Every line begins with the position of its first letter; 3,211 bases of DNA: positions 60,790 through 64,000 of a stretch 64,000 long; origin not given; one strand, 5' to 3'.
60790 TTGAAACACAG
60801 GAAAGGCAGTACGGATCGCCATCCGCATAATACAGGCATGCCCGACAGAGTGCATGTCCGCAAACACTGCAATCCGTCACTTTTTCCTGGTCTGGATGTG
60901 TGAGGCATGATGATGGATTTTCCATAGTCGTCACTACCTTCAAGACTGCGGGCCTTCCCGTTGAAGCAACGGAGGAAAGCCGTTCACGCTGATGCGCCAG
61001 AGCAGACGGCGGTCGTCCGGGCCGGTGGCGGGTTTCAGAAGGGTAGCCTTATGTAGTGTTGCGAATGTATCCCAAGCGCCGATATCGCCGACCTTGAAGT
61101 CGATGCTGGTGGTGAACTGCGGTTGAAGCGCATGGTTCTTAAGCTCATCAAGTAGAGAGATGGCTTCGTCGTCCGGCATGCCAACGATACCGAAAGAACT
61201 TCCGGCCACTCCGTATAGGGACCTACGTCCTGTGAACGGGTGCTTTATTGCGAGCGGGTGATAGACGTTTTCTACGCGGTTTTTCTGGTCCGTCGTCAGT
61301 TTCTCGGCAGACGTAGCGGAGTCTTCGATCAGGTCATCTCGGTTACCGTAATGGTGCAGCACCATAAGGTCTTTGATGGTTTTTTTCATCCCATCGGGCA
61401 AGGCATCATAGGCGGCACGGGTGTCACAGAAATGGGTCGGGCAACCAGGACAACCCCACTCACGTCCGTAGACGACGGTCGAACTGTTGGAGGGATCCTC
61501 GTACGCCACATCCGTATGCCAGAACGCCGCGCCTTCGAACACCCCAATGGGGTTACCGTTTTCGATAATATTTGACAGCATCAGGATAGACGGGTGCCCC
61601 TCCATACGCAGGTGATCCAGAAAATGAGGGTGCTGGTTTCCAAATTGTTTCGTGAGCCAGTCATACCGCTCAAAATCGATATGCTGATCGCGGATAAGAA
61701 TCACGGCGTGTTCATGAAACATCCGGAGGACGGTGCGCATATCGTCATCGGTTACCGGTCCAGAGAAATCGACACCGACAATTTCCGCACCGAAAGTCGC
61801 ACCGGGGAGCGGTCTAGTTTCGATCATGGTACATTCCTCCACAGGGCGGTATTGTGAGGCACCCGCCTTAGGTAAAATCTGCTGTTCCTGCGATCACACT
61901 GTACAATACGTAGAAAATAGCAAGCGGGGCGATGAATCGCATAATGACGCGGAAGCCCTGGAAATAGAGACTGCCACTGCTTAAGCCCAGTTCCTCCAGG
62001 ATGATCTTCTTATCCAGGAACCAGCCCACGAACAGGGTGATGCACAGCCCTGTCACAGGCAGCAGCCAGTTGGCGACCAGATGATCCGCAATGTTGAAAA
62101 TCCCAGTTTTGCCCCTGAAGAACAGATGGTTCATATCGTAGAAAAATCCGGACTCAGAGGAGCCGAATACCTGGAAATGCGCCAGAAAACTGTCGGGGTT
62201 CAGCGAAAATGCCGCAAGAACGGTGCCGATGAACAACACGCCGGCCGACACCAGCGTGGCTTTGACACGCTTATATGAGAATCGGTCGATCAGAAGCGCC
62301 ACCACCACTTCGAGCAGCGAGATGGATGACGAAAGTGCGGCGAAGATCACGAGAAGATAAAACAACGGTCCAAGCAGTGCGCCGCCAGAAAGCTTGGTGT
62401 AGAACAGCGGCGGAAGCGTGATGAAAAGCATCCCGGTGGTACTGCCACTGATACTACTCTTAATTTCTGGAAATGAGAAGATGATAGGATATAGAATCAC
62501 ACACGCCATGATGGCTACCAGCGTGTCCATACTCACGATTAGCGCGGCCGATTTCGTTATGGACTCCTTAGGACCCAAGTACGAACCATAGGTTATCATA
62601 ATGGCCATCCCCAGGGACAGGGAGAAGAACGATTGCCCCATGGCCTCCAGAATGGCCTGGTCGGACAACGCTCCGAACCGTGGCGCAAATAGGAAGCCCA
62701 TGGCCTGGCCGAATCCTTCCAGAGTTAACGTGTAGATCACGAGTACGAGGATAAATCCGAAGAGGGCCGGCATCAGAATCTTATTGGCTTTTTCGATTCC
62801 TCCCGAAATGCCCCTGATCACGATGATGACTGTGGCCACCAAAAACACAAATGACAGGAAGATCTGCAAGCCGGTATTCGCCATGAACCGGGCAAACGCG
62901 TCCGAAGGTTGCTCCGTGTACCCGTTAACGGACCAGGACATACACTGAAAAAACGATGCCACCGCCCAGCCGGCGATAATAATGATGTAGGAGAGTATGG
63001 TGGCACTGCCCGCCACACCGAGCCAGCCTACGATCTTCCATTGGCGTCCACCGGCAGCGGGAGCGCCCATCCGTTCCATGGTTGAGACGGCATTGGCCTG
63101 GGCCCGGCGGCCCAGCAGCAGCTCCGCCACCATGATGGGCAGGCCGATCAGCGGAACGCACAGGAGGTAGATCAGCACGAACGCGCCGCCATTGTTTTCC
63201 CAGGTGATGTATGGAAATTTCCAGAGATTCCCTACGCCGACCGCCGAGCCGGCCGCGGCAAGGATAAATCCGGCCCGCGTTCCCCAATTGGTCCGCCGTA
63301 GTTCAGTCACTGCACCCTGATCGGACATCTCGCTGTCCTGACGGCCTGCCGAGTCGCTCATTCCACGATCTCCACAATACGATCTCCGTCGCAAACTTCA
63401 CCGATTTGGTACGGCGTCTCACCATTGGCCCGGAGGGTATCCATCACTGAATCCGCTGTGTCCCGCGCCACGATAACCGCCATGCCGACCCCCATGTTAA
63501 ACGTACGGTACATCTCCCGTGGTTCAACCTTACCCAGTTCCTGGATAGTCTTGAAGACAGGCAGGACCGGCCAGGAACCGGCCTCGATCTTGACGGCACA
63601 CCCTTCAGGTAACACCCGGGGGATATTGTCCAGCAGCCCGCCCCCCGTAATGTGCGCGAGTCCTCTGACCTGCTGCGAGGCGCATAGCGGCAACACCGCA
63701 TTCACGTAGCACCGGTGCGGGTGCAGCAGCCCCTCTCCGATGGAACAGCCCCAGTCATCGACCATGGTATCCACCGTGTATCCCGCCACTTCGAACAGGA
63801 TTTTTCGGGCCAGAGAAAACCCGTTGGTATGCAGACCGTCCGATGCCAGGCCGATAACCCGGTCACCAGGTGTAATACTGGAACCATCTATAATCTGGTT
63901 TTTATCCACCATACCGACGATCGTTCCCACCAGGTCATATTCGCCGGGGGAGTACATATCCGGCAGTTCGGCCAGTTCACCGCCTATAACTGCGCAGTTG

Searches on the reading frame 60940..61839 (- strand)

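Call 36: search_protein_families(library=pfam, proteins=[window:60940-61839:-], max_evalue=0.0001)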
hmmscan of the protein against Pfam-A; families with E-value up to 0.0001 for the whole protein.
window:60940-61839:- (299 aa): 1 family
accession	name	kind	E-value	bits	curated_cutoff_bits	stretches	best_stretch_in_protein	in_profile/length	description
PF02668.22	TauD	-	2.8e-42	145.9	27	1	7-283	1-266/267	Taurine catabolism dioxygenase TauD, TfdA family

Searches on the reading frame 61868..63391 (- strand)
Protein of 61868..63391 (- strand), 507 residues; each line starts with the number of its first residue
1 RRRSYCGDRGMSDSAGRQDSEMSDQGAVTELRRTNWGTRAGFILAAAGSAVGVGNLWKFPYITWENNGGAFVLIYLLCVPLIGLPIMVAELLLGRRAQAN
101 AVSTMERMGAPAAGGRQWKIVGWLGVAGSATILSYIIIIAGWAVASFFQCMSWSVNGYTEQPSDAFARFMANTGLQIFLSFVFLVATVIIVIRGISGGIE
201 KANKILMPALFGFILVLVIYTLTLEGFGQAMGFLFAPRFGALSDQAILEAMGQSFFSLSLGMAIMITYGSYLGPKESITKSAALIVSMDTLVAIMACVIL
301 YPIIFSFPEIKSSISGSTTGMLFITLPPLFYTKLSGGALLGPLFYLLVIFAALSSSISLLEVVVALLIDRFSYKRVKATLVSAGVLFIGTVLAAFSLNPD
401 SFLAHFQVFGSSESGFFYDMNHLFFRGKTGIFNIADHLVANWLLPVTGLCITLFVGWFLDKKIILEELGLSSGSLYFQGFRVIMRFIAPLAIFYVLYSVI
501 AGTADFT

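Call 66: search_protein_families(library=pfam, proteins=[window:61868-63391:-], max_evalue=0.001)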
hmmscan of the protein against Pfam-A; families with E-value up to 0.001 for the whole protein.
window:61868-63391:- (507 aa): 1 family
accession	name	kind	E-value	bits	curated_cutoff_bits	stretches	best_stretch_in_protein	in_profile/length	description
PF00209.24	SNF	-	2.4e-42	145.8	27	2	182-394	182-402/524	Sodium:neurotransmitter symporter family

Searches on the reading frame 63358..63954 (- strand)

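Call 66: search_protein_families(library=pfam, proteins=[window:63358-63954:-], max_evalue=0.001)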
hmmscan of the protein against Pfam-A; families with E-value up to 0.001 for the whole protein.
window:63358-63954:- (198 aa): 1 family
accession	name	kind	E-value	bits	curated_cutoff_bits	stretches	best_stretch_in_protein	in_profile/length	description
PF02769.27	AIRS_C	-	2.8e-32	112.5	23.1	1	29-196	2-154/156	AIR synthase related protein, C-terminal domain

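Call 67: search_protein_families(library=ncbifam, proteins=[window:63358-63954:-], max_evalue=0.00001)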
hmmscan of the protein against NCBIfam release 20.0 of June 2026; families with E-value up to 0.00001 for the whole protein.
window:63358-63954:- (198 aa): 1 family
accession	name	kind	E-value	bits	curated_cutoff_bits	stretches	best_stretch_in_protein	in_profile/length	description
TIGR00878.1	purM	equivalog_domain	2.8e-65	220.7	236.35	1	1-189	143-331/332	phosphoribosylformylglycinamidine cyclo-ligase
